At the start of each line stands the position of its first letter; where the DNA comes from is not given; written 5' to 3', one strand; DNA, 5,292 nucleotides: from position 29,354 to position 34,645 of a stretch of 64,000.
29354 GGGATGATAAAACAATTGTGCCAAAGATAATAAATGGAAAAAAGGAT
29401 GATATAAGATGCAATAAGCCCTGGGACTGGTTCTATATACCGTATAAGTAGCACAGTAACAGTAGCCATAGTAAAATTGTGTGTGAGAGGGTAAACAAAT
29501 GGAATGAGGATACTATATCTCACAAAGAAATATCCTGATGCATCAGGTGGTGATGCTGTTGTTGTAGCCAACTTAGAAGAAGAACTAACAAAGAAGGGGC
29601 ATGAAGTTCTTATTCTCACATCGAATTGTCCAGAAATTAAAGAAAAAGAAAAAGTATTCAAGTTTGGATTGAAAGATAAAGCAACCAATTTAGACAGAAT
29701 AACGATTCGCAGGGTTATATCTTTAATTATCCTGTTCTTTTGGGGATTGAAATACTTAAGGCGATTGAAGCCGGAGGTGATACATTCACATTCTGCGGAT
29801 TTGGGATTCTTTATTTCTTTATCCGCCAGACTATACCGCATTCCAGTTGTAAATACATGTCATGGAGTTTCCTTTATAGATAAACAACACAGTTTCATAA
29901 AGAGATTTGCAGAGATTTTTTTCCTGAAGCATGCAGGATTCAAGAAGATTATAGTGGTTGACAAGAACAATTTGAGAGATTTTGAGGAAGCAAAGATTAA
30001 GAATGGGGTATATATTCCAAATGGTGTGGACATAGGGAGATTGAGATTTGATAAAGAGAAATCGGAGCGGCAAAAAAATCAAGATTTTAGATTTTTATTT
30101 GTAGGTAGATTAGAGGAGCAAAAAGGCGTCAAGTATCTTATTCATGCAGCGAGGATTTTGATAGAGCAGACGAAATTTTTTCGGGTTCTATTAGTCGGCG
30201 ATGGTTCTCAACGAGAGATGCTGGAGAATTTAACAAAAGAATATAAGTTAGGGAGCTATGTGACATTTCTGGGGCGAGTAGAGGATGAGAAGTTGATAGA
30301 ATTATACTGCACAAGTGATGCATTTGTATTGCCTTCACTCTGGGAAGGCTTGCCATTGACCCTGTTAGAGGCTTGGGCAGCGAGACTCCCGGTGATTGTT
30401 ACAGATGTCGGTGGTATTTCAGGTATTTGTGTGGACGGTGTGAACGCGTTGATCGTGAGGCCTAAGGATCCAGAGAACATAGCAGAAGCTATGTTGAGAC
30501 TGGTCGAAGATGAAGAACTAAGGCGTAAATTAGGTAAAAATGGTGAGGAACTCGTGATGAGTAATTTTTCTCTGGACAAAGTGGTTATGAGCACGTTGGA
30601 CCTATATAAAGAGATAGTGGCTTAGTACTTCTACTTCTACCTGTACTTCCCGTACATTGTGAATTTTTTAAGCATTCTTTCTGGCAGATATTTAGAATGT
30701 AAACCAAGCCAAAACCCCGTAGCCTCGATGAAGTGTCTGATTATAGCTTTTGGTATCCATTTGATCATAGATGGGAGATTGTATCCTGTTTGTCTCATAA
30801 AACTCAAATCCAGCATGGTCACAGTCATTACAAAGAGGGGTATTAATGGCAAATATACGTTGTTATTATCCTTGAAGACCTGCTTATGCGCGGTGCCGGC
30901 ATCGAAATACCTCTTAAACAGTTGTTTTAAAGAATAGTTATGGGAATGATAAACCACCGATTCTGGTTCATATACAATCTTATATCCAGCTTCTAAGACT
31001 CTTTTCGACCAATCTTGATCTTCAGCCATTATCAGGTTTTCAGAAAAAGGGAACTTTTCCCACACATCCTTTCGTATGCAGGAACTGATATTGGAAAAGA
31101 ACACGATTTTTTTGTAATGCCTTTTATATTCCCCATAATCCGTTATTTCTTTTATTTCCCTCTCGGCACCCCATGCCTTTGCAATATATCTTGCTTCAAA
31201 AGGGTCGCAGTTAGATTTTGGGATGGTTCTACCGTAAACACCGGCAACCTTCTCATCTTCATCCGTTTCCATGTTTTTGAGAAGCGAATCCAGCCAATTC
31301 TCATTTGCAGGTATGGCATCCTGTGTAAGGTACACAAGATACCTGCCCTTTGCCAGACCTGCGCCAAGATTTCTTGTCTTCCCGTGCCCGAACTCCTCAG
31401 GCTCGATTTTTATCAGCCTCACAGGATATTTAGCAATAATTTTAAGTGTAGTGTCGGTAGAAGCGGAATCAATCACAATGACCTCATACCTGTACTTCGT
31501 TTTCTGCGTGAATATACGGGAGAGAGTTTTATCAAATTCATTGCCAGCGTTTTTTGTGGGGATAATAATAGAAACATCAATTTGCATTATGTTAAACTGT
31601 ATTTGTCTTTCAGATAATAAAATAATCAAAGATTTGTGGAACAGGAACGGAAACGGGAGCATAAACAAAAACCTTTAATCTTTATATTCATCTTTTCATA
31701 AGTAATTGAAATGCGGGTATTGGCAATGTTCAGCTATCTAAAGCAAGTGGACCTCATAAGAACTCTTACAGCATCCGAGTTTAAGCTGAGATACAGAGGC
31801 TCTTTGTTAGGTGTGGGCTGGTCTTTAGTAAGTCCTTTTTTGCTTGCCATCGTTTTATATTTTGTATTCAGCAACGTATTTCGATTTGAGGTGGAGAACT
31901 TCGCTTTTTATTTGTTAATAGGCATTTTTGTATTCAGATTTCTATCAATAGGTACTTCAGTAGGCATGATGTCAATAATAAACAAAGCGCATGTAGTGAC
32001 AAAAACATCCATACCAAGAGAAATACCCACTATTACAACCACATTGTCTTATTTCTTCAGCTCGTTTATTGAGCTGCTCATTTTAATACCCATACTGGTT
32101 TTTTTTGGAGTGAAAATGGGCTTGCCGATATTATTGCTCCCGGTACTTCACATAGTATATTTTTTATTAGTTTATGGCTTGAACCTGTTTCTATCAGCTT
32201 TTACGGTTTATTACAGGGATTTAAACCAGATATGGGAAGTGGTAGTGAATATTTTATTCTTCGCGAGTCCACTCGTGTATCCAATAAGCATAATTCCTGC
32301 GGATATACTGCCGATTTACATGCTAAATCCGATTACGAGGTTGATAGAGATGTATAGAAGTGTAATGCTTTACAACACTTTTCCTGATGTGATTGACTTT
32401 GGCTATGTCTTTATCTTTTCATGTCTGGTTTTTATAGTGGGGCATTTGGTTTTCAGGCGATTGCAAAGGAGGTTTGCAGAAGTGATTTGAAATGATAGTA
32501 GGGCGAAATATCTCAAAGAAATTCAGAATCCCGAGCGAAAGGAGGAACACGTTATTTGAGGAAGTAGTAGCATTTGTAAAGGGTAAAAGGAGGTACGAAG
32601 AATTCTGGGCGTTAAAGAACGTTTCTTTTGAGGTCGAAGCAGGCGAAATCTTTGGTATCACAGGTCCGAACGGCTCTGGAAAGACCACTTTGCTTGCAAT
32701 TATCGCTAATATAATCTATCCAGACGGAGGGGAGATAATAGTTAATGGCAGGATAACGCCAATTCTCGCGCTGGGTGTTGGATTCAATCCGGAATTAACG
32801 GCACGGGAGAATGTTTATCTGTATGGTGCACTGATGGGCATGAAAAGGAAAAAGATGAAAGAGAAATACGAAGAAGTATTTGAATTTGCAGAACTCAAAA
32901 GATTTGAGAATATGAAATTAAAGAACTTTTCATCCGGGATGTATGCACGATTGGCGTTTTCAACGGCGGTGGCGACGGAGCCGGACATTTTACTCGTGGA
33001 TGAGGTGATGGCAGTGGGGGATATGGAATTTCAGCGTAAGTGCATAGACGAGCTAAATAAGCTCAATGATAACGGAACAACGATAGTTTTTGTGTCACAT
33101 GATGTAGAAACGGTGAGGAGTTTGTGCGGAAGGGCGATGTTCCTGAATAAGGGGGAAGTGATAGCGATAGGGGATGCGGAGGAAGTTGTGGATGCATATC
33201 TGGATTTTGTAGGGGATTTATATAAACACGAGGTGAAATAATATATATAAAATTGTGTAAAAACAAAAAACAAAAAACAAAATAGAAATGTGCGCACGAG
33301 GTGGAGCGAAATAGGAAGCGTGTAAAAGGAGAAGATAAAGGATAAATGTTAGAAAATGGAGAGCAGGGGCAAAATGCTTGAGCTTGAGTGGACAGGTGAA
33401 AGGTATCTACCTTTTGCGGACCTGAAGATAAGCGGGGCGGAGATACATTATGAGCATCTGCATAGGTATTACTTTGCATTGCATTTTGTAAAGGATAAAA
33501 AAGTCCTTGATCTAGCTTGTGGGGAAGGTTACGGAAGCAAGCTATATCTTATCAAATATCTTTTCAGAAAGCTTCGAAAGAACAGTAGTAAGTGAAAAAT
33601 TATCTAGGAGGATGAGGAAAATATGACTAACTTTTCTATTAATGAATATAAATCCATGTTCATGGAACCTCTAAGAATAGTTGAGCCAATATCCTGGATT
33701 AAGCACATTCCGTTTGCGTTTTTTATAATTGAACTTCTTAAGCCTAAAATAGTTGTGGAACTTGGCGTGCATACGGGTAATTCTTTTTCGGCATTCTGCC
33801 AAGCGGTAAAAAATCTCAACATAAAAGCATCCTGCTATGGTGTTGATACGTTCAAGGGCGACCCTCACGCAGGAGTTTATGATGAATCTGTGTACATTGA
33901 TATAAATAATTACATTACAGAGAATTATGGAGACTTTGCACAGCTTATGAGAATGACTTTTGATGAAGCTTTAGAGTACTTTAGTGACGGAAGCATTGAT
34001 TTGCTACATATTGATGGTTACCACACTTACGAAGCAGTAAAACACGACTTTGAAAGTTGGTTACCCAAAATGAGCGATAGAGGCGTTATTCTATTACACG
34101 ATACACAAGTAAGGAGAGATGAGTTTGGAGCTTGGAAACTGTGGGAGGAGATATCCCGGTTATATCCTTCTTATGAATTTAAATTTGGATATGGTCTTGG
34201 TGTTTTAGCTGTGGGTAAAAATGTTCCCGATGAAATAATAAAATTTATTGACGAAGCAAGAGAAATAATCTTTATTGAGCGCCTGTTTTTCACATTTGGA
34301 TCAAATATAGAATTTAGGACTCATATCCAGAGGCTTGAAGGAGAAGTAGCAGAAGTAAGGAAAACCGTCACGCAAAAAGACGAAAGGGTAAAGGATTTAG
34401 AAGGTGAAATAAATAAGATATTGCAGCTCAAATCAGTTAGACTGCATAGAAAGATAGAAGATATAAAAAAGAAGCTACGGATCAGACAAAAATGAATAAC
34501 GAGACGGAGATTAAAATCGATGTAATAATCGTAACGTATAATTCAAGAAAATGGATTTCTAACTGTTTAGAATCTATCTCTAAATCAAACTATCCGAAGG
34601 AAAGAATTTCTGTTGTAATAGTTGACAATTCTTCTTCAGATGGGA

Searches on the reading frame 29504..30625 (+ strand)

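Call 86: search_protein_families(library=pfam, proteins=[window:29504-30625:+], max_evalue=0.00001)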
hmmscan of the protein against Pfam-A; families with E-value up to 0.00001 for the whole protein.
window:29504-30625:+ (373 aa): 7 families
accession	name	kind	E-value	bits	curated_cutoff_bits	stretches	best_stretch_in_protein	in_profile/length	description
PF00534.26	Glycos_transf_1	-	1.3e-46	158.7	26.4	1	184-349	5-171/172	Glycosyl transferases group 1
PF13692.12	Glyco_trans_1_4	-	5.1e-40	137.4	27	1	196-336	3-142/142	Glycosyl transferases group 1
PF13439.12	Glyco_transf_4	-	6.7e-20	72.2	28.5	1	15-178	2-169/170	Glycosyltransferase Family 4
PF13579.12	Glyco_trans_4_4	-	2.5e-10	41.3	29.7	1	15-165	1-147/158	Glycosyl transferase 4-like domain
PF20706.3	GT4-conflict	-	3.6e-10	39.8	26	1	184-305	187-316/385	Family 4 Glycosyltransferase in conflict systems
PF13524.12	Glyco_trans_1_2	-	1e-07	32.4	25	1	227-362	16-140/144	Glycosyl transferase-like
PF13477.12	Glyco_trans_4_2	-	8.6e-07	29.6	23.4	1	18-143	10-131/139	Glycosyl transferase 4-like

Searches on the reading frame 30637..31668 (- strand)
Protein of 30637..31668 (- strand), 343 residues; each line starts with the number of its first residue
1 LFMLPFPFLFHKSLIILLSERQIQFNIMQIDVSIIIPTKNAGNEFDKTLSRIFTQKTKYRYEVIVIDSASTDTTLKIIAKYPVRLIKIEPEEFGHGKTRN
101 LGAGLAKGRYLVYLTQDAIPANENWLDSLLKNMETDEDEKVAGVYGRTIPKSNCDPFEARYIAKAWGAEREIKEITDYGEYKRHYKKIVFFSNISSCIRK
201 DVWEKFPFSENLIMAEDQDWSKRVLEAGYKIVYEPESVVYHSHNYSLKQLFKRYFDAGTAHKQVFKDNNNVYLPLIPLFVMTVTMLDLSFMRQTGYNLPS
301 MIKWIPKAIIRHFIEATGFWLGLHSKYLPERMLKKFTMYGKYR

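Call 86: search_protein_families(library=pfam, proteins=[window:30637-31668:-], max_evalue=0.00001)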
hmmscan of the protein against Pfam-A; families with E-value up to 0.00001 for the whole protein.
window:30637-31668:- (343 aa): 4 families
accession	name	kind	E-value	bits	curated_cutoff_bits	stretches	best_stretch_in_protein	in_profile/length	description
PF00535.33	Glycos_transf_2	-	5.7e-22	78.8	23.3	1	33-153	1-123/168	Glycosyl transferase family 2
PF10111.15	Glyco_tranf_2_2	-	3e-08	33.9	27.3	1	33-257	1-234/276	Glycosyltransferase like family 2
PF13641.12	Glyco_tranf_2_3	-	1.6e-07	32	27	1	32-253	3-223/230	Glycosyltransferase like family 2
PF13712.12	Glyco_tranf_2_5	-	2.1e-06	28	27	1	75-240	22-186/210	Glycosyltransferase like family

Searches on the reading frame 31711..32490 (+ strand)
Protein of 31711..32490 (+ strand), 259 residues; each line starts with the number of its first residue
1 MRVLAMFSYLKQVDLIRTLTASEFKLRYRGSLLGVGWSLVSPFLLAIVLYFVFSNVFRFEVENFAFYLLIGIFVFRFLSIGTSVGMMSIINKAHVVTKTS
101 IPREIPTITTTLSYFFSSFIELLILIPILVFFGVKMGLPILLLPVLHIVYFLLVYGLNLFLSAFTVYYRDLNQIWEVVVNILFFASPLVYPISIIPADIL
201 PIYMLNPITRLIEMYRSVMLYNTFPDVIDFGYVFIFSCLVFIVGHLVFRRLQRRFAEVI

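Call 86: search_protein_families(library=pfam, proteins=[window:31711-32490:+], max_evalue=0.00001)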
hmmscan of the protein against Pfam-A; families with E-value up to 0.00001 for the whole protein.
window:31711-32490:+ (259 aa): 1 family
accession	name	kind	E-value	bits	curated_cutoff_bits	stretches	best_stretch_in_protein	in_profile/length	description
PF01061.29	ABC2_membrane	-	1.4e-18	67.7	26.9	1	16-220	3-211/211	ABC-2 type transporter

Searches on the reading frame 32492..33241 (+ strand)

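Call 86: search_protein_families(library=pfam, proteins=[window:32492-33241:+], max_evalue=0.00001)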
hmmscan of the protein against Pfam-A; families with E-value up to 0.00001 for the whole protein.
window:32492-33241:+ (249 aa): 3 families
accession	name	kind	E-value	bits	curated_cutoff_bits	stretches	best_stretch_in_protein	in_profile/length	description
PF00005.33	ABC_tran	-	2.1e-23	83.9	25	1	41-173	1-136/137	ABC transporter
PF13304.12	AAA_21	-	4.6e-08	33.9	27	0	53-88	1-42/304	AAA domain, putative AbiEii toxin, Type IV TA system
PF13476.12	AAA_23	-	9e-06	26.9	27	0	41-77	10-45/201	AAA domain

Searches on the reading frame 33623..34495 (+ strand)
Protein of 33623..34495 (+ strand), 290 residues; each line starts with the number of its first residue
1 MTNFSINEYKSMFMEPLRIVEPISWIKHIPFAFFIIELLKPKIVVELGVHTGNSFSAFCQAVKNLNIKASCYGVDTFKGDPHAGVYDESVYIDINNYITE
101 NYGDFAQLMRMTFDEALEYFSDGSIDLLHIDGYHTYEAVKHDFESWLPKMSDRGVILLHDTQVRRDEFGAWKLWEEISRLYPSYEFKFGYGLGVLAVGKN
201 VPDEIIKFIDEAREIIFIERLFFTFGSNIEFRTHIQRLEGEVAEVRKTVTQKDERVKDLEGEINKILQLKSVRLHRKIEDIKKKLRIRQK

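Call 86: search_protein_families(library=pfam, proteins=[window:33623-34495:+], max_evalue=0.00001)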
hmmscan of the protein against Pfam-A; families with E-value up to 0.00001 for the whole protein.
window:33623-34495:+ (290 aa): 1 family
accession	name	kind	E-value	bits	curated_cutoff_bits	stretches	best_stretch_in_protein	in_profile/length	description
PF13578.12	Methyltransf_24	-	3.5e-26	92.6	26.3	1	45-161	1-105/105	Methyltransferase domain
